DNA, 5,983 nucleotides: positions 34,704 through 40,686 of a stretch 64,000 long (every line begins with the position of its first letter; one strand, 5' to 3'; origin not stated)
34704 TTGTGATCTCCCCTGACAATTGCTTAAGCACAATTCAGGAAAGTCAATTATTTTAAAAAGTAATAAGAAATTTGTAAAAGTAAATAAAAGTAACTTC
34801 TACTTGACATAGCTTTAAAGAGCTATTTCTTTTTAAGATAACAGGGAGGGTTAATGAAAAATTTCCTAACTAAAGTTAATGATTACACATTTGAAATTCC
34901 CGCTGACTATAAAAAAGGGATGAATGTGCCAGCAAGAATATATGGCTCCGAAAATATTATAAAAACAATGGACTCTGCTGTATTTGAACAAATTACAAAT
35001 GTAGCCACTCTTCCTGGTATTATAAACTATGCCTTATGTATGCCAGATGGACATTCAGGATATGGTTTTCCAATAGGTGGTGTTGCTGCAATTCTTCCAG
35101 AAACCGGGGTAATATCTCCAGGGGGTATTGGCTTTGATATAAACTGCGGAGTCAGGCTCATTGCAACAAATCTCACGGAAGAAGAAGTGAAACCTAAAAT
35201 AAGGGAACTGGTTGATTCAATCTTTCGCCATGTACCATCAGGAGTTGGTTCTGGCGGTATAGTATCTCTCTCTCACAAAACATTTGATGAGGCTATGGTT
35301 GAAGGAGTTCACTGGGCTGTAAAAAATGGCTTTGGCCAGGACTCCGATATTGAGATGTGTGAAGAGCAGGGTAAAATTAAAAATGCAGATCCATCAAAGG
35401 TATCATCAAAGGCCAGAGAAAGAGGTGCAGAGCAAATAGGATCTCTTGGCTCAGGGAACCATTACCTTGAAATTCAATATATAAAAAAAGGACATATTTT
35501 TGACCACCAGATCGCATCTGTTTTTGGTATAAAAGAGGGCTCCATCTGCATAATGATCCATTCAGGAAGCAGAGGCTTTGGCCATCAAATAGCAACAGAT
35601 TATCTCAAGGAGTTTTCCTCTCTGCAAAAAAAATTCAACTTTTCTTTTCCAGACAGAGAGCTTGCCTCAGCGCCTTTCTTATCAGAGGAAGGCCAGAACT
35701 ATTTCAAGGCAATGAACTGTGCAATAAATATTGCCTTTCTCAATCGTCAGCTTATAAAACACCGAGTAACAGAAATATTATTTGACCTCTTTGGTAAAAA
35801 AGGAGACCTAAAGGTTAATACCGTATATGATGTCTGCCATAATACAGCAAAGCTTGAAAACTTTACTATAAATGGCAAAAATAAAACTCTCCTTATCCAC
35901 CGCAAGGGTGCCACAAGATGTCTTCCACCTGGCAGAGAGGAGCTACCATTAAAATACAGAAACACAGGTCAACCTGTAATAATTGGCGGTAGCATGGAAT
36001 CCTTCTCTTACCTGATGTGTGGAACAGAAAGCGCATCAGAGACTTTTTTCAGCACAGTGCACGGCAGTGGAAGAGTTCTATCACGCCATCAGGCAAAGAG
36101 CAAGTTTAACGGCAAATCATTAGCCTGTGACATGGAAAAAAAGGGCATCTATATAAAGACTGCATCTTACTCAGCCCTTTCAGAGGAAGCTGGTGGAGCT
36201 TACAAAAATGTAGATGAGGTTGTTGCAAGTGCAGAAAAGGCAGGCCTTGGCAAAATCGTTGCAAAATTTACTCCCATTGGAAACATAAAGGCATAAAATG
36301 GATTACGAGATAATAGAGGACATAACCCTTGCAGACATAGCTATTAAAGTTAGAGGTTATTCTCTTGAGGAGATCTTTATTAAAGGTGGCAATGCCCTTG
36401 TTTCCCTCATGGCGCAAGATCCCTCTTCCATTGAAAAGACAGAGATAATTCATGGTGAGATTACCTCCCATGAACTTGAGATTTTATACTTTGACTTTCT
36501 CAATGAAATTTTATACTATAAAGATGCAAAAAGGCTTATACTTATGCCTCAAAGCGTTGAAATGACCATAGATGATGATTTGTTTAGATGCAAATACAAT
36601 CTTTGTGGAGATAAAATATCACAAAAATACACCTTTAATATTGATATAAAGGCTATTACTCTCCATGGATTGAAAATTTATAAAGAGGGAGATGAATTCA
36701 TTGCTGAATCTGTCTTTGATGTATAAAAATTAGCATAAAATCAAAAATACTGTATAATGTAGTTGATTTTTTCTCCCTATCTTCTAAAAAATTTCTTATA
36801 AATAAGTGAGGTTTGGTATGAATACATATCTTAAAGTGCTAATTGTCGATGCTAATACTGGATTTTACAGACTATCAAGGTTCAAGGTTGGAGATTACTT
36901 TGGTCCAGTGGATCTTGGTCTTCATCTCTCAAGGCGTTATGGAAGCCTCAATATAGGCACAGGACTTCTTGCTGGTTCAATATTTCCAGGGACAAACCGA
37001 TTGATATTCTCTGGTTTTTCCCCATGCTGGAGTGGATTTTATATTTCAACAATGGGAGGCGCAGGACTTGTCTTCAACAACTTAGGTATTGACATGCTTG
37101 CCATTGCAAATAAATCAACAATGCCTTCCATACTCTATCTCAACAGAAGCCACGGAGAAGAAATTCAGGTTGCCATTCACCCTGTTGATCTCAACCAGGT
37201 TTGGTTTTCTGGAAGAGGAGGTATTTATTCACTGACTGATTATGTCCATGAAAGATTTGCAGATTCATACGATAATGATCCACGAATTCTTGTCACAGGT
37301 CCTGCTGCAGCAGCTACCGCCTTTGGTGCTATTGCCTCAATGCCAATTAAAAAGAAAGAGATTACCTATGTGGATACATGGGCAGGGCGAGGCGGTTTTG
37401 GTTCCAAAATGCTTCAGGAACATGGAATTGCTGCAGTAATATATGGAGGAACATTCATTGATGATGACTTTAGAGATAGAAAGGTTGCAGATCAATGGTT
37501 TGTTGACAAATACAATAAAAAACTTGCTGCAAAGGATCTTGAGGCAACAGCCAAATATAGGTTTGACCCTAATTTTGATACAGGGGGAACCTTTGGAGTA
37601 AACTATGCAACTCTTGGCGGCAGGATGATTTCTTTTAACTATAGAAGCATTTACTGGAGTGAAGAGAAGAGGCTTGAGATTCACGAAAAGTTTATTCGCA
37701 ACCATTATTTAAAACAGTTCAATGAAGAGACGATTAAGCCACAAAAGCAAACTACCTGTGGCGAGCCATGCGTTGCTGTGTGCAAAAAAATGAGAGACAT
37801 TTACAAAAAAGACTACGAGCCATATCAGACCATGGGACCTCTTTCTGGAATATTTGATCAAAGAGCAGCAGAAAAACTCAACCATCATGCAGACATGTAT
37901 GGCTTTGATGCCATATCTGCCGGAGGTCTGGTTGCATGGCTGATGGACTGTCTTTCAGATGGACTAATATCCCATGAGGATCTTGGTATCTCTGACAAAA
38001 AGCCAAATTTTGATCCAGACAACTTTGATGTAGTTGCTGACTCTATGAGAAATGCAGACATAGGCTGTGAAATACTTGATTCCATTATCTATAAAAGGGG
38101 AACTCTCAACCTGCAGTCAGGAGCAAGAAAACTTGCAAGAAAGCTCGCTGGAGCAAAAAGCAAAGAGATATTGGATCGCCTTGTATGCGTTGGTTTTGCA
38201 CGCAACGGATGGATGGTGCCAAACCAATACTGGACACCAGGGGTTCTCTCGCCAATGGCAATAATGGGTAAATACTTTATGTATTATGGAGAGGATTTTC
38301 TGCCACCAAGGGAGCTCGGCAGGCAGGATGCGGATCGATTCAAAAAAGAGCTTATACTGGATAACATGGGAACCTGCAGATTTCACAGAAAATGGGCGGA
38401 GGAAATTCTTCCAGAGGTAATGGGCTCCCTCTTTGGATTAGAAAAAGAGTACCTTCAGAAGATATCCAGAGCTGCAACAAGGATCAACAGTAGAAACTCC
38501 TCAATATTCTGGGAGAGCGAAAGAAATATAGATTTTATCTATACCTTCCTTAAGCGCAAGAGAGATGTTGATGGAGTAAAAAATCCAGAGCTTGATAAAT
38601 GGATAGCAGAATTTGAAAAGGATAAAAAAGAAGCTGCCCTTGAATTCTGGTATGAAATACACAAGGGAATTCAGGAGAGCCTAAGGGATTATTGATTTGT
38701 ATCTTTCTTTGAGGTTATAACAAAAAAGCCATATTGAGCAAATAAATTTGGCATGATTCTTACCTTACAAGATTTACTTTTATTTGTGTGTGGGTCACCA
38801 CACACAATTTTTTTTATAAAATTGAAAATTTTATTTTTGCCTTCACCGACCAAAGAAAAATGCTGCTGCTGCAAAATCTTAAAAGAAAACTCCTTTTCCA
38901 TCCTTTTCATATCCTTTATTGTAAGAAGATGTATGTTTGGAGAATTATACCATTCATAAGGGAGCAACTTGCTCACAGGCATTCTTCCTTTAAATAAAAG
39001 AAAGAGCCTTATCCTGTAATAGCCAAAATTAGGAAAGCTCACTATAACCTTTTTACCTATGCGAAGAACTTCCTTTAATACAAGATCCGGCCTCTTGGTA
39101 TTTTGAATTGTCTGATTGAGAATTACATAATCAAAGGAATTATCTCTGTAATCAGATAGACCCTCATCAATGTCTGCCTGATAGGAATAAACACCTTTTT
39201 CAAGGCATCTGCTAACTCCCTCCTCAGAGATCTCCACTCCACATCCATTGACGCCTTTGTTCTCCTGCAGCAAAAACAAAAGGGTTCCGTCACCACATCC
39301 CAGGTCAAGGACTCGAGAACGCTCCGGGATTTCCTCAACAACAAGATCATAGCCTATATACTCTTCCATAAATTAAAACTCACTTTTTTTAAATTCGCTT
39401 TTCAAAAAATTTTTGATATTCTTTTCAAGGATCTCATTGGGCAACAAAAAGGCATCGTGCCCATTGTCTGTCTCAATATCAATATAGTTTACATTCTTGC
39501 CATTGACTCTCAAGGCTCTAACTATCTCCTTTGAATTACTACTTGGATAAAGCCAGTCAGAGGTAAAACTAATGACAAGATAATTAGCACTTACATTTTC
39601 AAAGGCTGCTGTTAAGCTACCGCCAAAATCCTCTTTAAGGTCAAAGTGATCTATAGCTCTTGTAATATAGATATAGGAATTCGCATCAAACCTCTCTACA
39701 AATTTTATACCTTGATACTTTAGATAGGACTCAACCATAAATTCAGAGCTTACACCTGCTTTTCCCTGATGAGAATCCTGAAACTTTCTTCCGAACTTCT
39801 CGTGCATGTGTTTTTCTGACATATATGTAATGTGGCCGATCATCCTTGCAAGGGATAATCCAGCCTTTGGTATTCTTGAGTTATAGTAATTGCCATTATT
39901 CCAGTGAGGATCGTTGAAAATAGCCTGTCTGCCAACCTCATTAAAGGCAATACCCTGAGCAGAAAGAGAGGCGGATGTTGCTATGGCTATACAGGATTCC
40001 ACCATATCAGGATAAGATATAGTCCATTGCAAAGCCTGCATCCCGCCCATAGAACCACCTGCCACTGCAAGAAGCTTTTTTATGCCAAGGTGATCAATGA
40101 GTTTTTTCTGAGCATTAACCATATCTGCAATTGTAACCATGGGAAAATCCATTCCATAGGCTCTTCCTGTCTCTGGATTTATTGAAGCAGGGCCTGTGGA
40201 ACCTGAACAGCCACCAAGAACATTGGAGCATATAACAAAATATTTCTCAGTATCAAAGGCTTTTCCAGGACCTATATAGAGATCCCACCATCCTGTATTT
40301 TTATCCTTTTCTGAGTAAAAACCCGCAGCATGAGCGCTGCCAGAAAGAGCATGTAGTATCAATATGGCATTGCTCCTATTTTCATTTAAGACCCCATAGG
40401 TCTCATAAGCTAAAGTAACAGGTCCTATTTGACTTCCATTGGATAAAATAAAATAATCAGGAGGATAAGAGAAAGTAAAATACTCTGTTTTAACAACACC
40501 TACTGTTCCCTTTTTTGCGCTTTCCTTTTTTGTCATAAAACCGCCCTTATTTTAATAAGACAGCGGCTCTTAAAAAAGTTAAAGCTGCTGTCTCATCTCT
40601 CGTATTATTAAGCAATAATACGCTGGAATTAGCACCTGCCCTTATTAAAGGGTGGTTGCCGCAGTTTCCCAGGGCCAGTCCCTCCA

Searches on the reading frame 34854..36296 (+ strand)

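Call 97: search_protein_families(library=pfam, proteins=[window:34854-36296:+], max_evalue=0.00001)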
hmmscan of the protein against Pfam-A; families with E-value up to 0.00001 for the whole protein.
window:34854-36296:+ (480 aa): 1 family
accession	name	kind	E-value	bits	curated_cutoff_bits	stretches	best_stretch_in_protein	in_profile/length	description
PF01139.22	RtcB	-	1.6e-160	535.4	27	1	46-479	1-425/426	tRNA-splicing ligase RtcB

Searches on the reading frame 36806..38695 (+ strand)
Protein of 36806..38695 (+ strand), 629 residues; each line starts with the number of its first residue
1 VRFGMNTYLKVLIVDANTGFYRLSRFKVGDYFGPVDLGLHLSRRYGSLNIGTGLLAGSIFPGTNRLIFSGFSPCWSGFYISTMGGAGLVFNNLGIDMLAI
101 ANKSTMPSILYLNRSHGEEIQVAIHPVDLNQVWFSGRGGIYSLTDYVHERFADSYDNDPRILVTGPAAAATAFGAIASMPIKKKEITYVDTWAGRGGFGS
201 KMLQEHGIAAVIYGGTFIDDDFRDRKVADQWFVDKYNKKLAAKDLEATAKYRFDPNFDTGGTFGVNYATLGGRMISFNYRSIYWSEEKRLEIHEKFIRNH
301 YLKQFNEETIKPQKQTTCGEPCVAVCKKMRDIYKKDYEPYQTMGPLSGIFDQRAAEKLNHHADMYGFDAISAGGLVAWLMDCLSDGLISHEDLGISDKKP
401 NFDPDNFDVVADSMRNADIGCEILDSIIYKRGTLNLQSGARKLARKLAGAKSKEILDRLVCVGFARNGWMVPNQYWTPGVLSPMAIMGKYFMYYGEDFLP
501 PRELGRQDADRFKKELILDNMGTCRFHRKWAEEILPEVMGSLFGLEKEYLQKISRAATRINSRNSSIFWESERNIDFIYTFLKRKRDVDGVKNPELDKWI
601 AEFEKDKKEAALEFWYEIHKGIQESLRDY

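Call 97: search_protein_families(library=pfam, proteins=[window:36806-38695:+], max_evalue=0.00001)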
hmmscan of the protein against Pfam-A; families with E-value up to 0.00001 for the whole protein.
window:36806-38695:+ (629 aa): 2 families
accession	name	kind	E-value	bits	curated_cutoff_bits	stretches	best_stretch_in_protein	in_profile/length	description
PF01314.23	AFOR_C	-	2.9e-17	63.3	27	1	303-448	57-195/385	Aldehyde ferredoxin oxidoreductase, domains 2 & 3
PF02730.20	AFOR_N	-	1.1e-16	61.6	29.8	1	48-215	54-198/199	Aldehyde ferredoxin oxidoreductase, N-terminal domain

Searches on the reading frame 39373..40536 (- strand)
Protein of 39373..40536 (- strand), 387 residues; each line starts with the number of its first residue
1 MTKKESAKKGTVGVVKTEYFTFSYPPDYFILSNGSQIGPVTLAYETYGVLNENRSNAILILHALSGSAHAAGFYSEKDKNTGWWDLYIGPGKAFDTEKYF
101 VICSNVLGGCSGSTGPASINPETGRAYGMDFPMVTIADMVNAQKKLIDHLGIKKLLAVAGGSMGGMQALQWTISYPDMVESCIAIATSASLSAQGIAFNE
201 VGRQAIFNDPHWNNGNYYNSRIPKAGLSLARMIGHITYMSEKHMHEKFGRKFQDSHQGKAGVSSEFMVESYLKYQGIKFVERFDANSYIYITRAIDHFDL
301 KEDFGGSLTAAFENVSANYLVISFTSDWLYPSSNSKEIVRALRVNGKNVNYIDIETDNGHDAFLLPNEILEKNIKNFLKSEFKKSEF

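Call 97: search_protein_families(library=pfam, proteins=[window:39373-40536:-], max_evalue=0.00001)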
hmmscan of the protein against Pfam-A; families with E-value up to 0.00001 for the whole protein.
window:39373-40536:- (387 aa): 1 family
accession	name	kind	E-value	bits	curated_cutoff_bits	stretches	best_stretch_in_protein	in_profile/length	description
PF00561.26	Abhydrolase_1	-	1e-23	84.7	25.8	1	56-345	1-226/245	alpha/beta hydrolase fold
